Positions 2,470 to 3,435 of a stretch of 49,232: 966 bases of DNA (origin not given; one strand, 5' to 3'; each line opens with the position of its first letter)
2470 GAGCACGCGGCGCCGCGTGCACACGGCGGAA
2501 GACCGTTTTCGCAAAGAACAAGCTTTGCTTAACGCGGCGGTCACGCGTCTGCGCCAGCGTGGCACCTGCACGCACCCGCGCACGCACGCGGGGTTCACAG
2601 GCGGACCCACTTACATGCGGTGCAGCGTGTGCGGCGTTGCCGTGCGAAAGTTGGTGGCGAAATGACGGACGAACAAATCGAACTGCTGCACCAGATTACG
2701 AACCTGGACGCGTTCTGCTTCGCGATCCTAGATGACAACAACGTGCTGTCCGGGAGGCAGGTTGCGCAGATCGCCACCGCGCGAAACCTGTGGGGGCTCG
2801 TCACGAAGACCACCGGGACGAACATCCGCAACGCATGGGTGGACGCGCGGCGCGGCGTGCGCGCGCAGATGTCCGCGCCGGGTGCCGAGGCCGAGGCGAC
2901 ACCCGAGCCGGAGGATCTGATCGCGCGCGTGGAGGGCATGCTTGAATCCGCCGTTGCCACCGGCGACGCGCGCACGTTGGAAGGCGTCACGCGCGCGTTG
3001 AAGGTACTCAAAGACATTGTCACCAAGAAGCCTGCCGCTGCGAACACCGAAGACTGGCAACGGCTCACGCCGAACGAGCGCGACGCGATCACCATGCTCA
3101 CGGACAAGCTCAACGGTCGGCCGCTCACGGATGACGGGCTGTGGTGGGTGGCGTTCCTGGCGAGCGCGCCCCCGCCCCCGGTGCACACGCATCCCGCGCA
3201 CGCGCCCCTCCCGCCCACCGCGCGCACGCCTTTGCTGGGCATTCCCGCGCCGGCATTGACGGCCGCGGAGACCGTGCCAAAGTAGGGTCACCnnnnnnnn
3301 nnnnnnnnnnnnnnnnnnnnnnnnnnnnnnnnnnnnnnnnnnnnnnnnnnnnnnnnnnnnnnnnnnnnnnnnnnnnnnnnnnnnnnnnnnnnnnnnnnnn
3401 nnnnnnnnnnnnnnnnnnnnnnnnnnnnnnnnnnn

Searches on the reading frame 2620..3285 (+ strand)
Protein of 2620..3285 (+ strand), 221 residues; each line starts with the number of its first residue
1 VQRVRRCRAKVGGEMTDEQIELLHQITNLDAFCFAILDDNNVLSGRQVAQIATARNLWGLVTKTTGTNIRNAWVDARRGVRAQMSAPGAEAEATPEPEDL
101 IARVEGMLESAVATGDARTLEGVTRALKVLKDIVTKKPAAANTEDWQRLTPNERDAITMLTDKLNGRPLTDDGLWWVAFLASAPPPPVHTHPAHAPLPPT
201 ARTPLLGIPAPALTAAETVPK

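Call 50: search_protein_families(library=pfam, proteins=[window:2620-3285:+], max_evalue=0.01)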
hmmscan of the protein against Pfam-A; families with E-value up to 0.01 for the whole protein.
window:2620-3285:+ (221 aa): 1 family
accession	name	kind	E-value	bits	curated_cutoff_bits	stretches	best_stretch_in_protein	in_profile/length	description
PF16727.10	REV1_C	-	0.0043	18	26.5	0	90-163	13-85/91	DNA repair protein REV1 C-terminal domain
